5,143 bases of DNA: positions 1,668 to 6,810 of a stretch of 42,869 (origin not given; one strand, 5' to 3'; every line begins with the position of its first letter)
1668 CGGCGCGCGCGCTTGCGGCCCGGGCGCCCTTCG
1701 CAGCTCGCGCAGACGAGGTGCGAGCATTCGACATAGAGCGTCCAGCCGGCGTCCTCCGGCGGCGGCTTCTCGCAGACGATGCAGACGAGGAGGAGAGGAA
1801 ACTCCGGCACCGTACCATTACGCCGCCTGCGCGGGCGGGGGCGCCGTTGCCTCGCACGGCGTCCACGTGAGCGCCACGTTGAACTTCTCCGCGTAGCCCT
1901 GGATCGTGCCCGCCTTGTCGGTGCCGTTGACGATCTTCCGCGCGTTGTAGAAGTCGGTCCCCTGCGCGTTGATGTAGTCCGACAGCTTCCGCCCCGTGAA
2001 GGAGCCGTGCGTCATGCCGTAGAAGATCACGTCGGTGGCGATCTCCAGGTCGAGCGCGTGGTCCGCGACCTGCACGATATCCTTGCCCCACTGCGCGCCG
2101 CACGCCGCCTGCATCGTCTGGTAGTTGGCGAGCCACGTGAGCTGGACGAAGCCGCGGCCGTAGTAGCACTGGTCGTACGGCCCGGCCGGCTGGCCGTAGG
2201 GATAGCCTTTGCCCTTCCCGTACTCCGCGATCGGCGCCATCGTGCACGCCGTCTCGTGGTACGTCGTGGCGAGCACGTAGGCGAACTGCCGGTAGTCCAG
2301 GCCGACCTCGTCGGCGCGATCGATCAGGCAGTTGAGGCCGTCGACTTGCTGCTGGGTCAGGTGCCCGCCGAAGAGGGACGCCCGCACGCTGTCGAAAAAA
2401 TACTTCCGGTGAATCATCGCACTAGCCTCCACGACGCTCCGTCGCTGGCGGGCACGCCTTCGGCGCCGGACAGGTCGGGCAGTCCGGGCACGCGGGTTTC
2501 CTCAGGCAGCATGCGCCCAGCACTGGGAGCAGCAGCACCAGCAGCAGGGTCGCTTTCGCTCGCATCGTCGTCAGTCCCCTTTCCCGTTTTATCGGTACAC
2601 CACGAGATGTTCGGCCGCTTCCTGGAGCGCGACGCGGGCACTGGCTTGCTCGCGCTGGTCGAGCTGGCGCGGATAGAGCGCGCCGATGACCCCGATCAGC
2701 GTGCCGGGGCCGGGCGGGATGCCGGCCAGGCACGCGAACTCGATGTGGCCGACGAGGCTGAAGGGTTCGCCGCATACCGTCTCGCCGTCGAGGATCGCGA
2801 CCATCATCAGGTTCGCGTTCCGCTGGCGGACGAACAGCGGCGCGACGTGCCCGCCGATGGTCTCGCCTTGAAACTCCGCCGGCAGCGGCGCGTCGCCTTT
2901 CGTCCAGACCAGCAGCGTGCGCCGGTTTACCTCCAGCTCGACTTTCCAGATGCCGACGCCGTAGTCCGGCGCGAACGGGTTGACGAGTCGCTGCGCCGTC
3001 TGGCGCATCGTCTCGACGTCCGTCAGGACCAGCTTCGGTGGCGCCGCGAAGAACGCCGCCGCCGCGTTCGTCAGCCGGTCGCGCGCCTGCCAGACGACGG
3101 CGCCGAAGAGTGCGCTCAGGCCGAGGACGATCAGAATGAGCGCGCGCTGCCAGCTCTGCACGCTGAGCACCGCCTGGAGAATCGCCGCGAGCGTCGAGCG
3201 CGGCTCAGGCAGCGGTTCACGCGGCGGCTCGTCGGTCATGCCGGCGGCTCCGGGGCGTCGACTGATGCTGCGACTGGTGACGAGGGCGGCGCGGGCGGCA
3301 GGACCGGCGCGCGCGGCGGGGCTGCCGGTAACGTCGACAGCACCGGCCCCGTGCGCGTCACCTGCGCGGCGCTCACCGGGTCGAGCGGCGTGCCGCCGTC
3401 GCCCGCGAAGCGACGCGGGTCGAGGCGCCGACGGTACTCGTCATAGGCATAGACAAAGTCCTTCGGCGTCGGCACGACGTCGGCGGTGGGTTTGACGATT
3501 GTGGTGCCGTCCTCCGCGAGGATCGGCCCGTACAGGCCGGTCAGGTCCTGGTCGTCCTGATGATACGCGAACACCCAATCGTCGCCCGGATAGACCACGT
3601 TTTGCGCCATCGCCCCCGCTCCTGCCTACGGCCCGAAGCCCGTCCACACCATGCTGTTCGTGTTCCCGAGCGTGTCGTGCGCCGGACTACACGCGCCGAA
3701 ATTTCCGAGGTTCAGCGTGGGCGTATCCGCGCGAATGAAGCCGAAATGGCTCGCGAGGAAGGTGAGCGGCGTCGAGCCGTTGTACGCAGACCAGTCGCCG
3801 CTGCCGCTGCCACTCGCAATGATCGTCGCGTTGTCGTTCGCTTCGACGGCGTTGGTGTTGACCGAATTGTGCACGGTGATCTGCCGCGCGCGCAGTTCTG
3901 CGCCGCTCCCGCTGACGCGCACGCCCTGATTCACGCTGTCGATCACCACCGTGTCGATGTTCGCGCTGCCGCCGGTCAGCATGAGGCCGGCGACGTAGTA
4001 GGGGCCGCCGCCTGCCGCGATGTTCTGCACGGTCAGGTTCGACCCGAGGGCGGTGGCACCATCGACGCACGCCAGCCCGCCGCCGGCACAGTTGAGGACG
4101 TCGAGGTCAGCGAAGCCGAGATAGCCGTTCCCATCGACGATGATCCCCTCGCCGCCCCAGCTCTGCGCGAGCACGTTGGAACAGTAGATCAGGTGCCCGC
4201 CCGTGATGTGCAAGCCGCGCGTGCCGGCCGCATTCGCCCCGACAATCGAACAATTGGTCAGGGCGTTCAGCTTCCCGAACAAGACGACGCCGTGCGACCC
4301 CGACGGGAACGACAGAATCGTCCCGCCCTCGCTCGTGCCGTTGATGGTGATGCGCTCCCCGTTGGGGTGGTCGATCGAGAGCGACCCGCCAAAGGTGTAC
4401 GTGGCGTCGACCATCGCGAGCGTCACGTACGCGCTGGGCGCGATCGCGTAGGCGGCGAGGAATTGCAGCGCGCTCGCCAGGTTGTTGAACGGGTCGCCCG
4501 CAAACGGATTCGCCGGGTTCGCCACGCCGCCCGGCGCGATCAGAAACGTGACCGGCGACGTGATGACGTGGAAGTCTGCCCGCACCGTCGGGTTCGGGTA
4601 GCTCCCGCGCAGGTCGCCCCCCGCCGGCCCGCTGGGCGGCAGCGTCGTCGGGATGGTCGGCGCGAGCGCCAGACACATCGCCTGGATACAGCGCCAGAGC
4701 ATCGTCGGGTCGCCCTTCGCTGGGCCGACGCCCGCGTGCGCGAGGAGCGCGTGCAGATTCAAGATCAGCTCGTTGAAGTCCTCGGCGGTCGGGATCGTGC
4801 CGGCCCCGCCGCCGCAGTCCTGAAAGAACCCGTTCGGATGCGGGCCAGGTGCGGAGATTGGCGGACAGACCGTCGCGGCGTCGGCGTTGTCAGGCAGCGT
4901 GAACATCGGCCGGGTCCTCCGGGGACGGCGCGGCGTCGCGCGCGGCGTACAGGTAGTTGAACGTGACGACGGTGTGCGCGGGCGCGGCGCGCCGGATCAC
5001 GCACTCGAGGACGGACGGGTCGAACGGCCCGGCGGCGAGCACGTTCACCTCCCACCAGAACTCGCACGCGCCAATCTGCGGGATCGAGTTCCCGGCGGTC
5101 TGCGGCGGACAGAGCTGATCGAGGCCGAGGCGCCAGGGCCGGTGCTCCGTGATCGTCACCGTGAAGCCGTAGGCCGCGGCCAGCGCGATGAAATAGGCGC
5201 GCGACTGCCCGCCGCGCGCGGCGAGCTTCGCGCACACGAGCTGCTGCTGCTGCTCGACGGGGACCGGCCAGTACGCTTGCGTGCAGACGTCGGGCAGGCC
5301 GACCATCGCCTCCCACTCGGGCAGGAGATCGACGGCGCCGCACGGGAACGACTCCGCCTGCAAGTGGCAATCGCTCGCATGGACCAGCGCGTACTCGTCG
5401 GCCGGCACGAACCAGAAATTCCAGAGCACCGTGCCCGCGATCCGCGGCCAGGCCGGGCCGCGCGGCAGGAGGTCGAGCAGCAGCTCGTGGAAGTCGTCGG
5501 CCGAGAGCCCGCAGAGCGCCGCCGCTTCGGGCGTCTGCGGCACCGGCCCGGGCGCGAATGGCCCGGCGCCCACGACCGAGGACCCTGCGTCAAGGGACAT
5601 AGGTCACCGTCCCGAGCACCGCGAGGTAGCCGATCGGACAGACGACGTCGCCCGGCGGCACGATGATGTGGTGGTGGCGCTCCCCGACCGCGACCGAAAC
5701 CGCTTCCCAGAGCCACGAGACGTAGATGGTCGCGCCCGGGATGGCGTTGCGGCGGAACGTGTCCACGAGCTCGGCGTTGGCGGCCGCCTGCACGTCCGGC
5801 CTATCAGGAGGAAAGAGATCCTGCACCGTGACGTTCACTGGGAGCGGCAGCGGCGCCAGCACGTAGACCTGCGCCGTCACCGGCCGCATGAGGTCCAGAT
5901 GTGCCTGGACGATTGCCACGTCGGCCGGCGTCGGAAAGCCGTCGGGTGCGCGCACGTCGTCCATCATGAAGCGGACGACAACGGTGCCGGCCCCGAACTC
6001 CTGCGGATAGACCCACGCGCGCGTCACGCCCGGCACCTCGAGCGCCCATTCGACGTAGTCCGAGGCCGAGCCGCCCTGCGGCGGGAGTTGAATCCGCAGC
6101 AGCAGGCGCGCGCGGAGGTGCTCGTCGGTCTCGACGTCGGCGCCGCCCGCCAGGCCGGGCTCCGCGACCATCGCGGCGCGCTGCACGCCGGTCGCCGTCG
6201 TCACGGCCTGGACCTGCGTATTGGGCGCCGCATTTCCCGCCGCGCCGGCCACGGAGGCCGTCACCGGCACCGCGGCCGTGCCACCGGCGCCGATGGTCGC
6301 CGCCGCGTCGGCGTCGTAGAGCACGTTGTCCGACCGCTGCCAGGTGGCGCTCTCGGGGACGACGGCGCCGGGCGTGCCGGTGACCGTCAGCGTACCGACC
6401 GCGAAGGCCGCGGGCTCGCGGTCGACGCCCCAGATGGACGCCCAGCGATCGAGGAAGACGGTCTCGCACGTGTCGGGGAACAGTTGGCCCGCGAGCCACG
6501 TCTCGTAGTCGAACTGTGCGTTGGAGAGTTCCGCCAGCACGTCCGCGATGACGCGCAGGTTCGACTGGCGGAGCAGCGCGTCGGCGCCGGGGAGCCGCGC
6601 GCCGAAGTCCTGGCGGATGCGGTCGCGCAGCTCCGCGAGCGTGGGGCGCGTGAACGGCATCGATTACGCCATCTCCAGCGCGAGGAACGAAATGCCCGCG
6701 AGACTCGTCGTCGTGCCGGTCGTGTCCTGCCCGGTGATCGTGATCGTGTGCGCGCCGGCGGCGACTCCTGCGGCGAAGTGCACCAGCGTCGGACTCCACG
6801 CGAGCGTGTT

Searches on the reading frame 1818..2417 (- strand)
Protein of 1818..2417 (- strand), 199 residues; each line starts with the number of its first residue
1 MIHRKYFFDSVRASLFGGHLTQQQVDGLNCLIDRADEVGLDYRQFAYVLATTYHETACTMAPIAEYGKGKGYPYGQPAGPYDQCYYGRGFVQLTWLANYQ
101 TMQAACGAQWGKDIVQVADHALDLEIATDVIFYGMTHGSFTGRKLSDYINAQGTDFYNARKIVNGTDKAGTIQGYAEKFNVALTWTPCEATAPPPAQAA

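Call 46: search_protein_families(library=phrogs, proteins=[window:1818-2417:-], max_evalue=0.001)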
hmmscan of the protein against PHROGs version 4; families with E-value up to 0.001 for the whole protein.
window:1818-2417:- (199 aa): 2 families
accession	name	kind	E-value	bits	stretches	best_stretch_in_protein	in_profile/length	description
phrog_181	-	lysis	7.6e-23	82.4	1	6-195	335-547/769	endolysin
phrog_29753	-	unknown function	4e-21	76.6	1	42-179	243-370/374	-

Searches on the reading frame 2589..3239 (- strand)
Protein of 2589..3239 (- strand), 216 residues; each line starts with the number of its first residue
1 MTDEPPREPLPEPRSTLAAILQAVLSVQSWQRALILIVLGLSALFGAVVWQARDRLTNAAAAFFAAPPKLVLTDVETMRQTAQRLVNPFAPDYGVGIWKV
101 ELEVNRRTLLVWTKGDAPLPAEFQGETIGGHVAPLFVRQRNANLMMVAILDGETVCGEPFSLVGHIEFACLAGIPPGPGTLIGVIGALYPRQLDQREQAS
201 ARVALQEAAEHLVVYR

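Call 46: search_protein_families(library=phrogs, proteins=[window:2589-3239:-], max_evalue=0.001)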
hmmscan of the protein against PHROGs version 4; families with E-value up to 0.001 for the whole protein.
window:2589-3239:- (216 aa): 1 family
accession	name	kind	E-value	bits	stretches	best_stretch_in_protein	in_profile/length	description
phrog_31287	-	unknown function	4.8e-06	27.4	1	28-211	26-208/211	-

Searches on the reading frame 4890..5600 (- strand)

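Call 46: search_protein_families(library=phrogs, proteins=[window:4890-5600:-], max_evalue=0.001)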
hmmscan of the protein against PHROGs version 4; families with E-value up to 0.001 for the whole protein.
window:4890-5600:- (236 aa): 3 families
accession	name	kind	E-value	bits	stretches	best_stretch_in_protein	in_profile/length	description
phrog_203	-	tail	4e-43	148.2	1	30-222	5-205/224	baseplate wedge subunit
phrog_11264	-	unknown function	1.4e-08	35.9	1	35-108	7-80/86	-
phrog_11744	-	unknown function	8.7e-08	33.4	1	117-160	3-46/115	-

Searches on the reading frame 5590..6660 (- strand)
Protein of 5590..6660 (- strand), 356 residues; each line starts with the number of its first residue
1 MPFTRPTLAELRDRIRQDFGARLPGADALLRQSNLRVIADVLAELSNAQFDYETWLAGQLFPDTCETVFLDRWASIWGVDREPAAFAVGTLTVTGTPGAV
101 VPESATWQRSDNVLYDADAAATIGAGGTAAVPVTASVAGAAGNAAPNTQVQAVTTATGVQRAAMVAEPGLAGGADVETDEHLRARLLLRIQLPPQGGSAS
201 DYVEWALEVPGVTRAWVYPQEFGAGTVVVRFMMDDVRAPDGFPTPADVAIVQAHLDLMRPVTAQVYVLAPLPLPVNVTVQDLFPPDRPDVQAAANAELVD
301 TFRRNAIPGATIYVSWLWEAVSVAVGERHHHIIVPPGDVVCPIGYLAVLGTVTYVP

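Call 46: search_protein_families(library=phrogs, proteins=[window:5590-6660:-], max_evalue=0.001)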
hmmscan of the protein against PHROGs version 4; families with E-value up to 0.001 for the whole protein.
window:5590-6660:- (356 aa): 3 families
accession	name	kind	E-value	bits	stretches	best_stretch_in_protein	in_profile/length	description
phrog_6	-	tail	2.6e-81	274.9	1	1-354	65-403/548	baseplate wedge subunit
phrog_2103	-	tail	6.6e-36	124.3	1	1-163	1-161/162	baseplate protein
phrog_1608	-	tail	4.2e-35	121.9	1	171-354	2-188/192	tail protein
